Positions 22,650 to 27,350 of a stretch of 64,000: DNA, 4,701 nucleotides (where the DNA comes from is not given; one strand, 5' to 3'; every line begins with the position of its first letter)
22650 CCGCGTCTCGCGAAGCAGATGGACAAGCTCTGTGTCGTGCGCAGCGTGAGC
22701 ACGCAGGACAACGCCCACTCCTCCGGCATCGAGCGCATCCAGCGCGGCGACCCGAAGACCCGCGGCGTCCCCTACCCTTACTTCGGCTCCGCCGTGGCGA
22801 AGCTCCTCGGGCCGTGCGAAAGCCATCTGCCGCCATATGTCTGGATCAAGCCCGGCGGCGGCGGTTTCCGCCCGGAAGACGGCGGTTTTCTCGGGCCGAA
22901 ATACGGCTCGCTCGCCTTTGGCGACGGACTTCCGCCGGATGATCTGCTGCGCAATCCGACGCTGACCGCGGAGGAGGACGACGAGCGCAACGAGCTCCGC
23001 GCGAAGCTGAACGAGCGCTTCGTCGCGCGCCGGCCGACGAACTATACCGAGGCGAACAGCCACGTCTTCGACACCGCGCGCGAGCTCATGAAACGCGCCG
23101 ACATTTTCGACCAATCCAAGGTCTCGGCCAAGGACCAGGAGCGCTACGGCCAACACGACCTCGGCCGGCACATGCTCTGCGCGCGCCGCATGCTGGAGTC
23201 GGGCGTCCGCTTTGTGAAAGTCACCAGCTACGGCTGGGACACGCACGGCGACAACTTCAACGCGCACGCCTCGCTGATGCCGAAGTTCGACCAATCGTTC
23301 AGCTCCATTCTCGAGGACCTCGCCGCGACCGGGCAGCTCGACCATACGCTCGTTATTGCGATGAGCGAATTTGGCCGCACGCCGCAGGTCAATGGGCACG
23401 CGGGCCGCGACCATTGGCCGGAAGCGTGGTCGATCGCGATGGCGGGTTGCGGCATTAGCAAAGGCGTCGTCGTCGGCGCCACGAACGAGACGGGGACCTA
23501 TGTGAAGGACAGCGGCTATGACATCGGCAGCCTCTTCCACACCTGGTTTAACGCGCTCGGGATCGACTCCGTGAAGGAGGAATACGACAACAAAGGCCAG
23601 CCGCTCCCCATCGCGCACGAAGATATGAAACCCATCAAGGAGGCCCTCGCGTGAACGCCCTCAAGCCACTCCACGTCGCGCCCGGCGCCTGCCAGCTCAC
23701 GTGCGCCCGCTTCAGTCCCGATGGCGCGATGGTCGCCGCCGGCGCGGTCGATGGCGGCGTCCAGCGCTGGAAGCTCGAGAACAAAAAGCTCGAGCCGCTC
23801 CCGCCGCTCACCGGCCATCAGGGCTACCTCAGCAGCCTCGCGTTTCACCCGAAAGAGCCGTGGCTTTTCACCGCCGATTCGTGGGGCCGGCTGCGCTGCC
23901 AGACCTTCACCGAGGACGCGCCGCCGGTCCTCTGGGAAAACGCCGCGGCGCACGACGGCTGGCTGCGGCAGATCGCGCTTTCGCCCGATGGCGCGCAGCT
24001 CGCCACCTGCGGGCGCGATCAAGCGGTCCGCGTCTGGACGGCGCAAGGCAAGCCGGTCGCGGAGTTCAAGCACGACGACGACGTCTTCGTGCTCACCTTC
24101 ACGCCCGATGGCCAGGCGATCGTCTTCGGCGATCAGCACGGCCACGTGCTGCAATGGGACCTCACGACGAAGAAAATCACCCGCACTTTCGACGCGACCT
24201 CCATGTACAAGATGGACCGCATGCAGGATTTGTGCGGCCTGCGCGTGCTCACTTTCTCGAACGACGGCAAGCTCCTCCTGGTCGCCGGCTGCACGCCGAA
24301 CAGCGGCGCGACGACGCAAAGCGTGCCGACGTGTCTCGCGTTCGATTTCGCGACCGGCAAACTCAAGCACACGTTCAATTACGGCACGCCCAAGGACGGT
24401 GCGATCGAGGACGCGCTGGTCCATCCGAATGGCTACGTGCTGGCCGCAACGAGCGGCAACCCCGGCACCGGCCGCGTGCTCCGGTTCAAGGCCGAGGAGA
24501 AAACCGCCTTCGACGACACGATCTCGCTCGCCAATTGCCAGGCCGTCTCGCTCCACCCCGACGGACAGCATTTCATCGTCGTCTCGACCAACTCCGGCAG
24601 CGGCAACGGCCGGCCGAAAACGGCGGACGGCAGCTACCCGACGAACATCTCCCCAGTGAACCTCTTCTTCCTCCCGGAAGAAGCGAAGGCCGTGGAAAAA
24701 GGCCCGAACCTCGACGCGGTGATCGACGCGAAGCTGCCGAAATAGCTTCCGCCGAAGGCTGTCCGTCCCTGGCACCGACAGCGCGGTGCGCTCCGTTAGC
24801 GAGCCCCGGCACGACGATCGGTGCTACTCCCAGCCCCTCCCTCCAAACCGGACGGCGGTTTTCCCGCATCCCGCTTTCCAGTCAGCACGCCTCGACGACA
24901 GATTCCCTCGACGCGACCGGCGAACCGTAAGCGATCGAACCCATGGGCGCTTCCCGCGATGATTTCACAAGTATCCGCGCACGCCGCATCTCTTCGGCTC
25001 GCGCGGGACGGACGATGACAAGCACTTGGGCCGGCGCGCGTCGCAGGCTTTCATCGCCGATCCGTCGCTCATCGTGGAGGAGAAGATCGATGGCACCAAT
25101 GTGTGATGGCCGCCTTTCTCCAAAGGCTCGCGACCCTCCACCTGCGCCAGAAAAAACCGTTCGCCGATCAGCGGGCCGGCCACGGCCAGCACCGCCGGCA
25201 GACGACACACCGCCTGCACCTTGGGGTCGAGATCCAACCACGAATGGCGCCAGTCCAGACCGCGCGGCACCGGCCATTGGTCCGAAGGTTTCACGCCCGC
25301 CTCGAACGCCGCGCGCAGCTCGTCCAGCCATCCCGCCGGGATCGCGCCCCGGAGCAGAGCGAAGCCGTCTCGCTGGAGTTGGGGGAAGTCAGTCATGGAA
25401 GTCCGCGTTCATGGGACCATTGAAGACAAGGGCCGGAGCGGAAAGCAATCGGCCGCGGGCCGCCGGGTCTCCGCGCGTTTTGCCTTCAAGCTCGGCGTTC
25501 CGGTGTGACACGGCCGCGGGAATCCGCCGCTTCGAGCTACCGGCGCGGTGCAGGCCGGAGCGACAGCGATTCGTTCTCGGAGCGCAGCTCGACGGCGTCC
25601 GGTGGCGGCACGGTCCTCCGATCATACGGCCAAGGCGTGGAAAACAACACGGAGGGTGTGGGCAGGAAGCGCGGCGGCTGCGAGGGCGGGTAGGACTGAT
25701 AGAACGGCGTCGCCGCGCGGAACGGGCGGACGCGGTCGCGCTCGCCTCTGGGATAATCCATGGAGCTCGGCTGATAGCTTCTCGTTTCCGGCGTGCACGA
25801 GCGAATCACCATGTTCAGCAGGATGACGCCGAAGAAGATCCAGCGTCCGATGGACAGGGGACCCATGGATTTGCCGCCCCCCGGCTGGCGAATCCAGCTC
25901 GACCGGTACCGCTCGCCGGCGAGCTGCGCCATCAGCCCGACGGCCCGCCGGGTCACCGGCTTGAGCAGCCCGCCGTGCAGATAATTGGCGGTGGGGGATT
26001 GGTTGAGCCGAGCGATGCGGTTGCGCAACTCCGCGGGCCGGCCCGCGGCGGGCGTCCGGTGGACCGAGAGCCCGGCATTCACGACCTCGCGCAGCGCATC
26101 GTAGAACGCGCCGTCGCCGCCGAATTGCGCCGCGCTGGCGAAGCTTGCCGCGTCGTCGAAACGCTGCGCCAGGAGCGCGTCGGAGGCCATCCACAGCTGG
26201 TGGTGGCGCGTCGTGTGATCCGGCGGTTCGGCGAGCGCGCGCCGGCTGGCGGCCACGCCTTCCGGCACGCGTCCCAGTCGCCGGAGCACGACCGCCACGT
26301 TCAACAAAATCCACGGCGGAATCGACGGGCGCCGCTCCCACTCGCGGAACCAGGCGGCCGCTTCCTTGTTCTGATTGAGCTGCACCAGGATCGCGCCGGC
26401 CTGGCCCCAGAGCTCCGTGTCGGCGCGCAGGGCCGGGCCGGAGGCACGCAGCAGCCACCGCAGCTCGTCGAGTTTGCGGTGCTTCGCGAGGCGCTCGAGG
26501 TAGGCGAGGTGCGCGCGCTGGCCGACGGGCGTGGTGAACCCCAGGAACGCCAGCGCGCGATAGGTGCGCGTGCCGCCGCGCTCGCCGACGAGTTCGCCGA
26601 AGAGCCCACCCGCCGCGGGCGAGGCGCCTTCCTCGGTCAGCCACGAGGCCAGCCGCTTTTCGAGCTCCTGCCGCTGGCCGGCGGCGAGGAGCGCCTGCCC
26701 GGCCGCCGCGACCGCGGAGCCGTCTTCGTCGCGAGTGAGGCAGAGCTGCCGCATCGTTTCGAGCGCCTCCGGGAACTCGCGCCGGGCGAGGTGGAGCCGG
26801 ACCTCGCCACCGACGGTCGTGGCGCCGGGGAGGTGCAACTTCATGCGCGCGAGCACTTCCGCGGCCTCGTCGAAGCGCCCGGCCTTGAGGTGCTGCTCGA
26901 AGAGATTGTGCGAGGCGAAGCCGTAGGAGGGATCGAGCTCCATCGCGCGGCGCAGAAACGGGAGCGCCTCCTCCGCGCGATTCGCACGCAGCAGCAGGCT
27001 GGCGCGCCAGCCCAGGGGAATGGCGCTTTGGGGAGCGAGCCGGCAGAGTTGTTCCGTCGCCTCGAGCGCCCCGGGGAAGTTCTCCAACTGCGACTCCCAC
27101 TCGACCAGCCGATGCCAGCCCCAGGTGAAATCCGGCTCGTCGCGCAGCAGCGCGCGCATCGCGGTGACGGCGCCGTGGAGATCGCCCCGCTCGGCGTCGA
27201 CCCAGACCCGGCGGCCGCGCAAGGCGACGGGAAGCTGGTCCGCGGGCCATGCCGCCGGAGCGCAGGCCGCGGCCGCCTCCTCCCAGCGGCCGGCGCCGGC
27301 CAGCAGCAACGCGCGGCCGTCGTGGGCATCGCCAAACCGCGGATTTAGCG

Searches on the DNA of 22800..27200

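Call 85: search_rna_families(source=window, start=22800, end=27200, threshold=evalue, max_evalue=0.1, show_alignments=1)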
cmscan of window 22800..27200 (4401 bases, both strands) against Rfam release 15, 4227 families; matches with E-value up to 0.1: 1.
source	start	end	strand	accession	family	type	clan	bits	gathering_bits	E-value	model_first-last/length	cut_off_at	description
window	24811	24878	-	RF00029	Intron_gpII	Intron;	-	25.8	40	0.047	1-77/77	no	Group II catalytic intron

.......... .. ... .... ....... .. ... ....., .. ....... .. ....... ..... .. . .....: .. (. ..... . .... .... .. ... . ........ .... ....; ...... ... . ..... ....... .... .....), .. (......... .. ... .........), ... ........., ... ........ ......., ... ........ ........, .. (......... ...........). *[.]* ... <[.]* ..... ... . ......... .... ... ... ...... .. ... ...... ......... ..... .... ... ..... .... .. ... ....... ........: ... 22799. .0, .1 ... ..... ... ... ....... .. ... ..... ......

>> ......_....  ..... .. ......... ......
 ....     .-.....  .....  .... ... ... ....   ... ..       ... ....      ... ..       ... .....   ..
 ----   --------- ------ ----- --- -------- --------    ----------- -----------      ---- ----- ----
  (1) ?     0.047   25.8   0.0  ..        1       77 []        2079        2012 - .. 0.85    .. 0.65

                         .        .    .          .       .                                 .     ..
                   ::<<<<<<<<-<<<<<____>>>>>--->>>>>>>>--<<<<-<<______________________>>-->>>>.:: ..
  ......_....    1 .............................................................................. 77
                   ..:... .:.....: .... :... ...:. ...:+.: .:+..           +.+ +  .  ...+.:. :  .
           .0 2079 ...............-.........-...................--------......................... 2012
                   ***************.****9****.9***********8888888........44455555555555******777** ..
